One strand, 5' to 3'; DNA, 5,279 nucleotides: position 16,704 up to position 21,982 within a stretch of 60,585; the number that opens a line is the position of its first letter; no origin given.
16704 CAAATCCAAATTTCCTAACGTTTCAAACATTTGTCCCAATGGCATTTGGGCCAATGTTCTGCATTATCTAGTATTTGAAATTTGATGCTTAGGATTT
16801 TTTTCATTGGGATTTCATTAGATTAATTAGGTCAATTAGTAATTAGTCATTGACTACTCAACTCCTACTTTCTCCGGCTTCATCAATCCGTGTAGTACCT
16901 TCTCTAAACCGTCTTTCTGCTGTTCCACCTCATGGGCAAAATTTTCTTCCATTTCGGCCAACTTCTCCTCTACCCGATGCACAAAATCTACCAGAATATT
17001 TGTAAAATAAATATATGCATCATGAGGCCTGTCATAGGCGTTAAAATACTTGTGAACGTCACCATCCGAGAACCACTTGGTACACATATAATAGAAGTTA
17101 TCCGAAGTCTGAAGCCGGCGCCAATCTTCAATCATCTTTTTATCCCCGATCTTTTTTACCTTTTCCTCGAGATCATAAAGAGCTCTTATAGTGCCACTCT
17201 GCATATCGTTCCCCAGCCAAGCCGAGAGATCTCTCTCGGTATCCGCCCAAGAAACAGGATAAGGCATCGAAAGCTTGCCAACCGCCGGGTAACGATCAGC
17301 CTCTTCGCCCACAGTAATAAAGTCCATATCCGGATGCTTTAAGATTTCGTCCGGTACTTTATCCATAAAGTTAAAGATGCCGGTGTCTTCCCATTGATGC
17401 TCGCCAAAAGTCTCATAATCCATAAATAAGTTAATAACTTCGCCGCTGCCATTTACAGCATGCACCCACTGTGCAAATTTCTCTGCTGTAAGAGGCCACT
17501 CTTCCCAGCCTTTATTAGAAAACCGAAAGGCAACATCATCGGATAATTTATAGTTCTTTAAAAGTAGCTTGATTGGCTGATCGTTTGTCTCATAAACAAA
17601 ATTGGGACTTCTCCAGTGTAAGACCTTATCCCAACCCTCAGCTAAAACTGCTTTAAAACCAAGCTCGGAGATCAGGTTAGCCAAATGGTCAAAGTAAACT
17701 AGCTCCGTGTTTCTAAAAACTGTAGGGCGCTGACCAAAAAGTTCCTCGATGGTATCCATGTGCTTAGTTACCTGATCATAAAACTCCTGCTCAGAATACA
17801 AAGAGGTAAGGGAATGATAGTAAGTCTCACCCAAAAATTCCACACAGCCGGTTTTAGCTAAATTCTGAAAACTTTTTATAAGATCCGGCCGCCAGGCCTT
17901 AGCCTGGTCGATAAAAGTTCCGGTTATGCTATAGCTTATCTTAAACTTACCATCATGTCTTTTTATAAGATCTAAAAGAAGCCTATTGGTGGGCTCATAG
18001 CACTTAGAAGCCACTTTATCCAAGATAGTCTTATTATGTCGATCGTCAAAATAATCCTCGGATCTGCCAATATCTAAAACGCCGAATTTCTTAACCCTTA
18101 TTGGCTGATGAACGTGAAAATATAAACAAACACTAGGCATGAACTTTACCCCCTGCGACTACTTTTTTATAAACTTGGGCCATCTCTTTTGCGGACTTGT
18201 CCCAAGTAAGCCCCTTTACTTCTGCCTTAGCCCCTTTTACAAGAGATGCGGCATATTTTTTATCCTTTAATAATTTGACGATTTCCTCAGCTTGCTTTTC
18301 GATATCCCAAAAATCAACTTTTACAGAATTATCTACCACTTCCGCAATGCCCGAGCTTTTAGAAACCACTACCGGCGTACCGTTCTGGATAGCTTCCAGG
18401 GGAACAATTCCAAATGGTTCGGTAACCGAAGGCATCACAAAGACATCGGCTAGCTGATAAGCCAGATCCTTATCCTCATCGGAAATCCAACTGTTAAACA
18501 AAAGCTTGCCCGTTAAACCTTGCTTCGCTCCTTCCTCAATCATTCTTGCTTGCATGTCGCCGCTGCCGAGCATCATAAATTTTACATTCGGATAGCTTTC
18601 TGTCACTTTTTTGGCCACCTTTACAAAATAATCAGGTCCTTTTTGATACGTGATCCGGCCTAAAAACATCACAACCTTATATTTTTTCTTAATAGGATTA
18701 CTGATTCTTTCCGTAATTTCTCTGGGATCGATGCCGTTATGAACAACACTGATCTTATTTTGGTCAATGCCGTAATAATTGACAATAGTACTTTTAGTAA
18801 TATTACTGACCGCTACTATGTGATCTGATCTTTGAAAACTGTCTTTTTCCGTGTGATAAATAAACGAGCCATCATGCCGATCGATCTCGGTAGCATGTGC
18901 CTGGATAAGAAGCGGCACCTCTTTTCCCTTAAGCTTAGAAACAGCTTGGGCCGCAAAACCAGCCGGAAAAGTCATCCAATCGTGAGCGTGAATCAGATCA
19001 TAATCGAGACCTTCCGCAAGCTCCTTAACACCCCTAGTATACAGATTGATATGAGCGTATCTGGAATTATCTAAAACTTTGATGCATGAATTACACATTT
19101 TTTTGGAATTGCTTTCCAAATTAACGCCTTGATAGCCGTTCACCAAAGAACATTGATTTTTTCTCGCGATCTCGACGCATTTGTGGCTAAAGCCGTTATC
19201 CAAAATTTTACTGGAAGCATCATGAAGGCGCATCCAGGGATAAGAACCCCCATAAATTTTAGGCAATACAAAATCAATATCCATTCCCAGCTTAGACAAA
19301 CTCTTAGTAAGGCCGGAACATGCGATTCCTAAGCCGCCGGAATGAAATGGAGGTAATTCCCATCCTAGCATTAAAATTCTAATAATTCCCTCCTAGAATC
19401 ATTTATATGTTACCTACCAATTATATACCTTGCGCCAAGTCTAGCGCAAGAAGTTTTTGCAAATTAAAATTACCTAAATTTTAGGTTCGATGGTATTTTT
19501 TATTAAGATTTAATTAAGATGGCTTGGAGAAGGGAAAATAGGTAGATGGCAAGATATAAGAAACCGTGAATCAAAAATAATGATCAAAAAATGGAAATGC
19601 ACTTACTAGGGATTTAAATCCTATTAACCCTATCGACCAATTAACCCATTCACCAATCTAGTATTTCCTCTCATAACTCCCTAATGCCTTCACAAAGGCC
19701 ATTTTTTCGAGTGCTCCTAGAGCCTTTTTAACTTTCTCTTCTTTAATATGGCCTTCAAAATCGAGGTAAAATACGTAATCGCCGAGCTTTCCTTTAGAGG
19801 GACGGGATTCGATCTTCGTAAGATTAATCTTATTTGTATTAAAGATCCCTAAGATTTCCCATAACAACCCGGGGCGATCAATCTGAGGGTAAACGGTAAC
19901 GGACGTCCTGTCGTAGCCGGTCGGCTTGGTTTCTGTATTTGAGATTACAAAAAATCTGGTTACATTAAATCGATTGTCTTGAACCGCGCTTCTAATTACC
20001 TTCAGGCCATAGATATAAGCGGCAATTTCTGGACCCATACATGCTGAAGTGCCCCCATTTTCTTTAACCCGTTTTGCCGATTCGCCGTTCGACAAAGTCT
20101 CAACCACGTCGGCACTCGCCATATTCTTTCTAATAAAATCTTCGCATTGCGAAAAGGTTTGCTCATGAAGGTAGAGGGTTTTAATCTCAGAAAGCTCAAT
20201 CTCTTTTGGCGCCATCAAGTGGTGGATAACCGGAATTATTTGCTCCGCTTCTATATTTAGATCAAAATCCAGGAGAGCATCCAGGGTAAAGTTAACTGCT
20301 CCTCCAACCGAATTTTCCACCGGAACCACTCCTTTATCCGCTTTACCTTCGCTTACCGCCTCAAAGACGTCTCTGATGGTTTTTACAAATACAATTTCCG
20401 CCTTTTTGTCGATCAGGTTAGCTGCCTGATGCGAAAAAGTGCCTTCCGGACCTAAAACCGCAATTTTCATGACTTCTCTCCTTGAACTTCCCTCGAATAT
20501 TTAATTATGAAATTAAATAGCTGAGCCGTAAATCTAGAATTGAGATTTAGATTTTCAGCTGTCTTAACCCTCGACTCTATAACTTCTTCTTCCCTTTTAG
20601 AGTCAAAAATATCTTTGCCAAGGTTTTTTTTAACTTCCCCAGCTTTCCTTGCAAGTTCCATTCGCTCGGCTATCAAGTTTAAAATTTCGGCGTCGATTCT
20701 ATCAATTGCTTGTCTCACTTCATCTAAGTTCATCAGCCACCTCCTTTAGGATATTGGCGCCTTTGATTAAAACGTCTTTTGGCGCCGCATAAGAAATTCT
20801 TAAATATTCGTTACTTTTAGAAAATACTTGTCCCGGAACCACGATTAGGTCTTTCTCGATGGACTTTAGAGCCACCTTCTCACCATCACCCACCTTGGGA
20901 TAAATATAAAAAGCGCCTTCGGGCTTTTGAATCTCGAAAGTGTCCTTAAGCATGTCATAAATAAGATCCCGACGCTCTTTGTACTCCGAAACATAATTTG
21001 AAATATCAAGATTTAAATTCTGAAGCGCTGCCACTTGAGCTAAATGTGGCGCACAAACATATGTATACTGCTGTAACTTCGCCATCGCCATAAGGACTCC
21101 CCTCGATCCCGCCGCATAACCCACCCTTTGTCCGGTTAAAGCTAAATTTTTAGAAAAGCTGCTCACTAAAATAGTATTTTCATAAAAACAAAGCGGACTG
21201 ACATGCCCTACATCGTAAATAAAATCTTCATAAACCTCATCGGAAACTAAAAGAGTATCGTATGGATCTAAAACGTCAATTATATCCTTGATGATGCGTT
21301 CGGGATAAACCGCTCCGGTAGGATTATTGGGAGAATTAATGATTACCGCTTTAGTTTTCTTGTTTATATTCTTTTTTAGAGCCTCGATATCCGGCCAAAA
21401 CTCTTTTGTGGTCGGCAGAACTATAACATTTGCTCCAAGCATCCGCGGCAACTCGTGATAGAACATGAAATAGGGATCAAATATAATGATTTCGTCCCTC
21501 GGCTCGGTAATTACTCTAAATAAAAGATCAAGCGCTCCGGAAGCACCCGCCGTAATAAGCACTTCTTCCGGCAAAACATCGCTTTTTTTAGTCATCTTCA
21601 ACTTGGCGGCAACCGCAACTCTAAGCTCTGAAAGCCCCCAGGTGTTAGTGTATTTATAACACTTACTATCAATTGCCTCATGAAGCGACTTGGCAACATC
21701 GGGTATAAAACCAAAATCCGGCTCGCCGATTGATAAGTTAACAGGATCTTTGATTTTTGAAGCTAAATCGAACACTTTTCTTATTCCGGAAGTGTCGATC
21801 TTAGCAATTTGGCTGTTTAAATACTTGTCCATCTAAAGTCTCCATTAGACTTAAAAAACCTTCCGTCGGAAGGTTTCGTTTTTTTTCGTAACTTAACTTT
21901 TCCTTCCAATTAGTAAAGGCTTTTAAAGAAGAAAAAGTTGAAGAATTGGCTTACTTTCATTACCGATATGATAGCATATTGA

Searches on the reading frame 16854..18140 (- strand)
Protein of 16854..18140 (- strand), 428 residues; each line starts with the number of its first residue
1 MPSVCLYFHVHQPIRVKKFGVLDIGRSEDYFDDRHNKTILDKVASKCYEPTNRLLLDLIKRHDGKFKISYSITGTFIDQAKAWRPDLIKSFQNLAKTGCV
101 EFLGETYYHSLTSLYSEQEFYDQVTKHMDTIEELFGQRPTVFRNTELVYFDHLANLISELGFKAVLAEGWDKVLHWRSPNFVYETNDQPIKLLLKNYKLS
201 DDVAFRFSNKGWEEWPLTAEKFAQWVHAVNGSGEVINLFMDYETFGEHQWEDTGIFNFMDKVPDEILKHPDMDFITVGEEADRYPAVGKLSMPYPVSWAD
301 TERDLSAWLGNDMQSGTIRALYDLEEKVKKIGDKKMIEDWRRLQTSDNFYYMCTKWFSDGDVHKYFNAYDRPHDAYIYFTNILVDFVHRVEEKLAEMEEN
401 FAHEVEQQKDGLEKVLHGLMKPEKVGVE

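Call 48: search_protein_families(library=pfam, proteins=[window:16854-18140:-], max_evalue=0.001)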
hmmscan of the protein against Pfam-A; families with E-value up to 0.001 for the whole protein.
window:16854-18140:- (428 aa): 2 families
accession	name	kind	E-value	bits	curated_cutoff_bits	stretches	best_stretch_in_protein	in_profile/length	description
PF03065.20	Glyco_hydro_57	-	7.6e-79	265.5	21.2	1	6-292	2-290/291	Glycosyl hydrolase family 57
PF01522.26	Polysacc_deac_1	-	5.6e-06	26.8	23.1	1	55-165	24-124/124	Polysaccharide deacetylase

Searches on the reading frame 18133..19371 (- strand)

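Call 48: search_protein_families(library=pfam, proteins=[window:18133-19371:-], max_evalue=0.001)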
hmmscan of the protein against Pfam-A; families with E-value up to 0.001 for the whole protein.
window:18133-19371:- (412 aa): 7 families
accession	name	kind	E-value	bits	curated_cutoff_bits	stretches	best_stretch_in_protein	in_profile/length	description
PF00534.26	Glycos_transf_1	-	1.4e-36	126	26.4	1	221-382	5-170/172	Glycosyl transferases group 1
PF13692.12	Glyco_trans_1_4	-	1.3e-26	93.9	27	1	232-370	2-142/142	Glycosyl transferases group 1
PF20706.3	GT4-conflict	-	9.1e-20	71.4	26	1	171-371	136-340/385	Family 4 Glycosyltransferase in conflict systems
PF13439.12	Glyco_transf_4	-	3.7e-19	69.8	28.5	1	103-217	52-169/170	Glycosyltransferase Family 4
PF08323.17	Glyco_transf_5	-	1.1e-12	48.7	22.7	1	1-166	4-173/239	Starch synthase catalytic domain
PF13579.12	Glyco_trans_4_4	-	1.6e-11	45.3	29.7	1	111-213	59-158/158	Glycosyl transferase 4-like domain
PF13477.12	Glyco_trans_4_2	-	0.00012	22.7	23.4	1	97-188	48-138/139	Glycosyl transferase 4-like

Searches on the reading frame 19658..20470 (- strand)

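Call 48: search_protein_families(library=pfam, proteins=[window:19658-20470:-], max_evalue=0.001)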
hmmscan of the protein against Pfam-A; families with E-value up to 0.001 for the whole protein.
window:19658-20470:- (270 aa): 2 families
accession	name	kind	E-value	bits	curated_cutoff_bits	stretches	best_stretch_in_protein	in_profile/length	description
PF00800.23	PDT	-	2.2e-56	191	25.2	1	3-179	1-179/181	Prephenate dehydratase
PF01842.31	ACT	-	2.2e-12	46.9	27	1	198-255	9-65/66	ACT domain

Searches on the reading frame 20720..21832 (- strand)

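Call 11: search_protein_families(library=pfam, proteins=[window:20720-21832:-], max_evalue=0.01)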
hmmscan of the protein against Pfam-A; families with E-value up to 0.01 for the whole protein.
window:20720-21832:- (370 aa): 2 families
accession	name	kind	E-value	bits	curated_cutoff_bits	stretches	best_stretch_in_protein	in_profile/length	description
PF00155.27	Aminotran_1_2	-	9.7e-59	199.8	19.7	1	29-353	2-351/361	Aminotransferase class I and II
PF00266.25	Aminotran_5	-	1.6e-06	27.8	21.5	1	89-199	62-176/371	Aminotransferase class-V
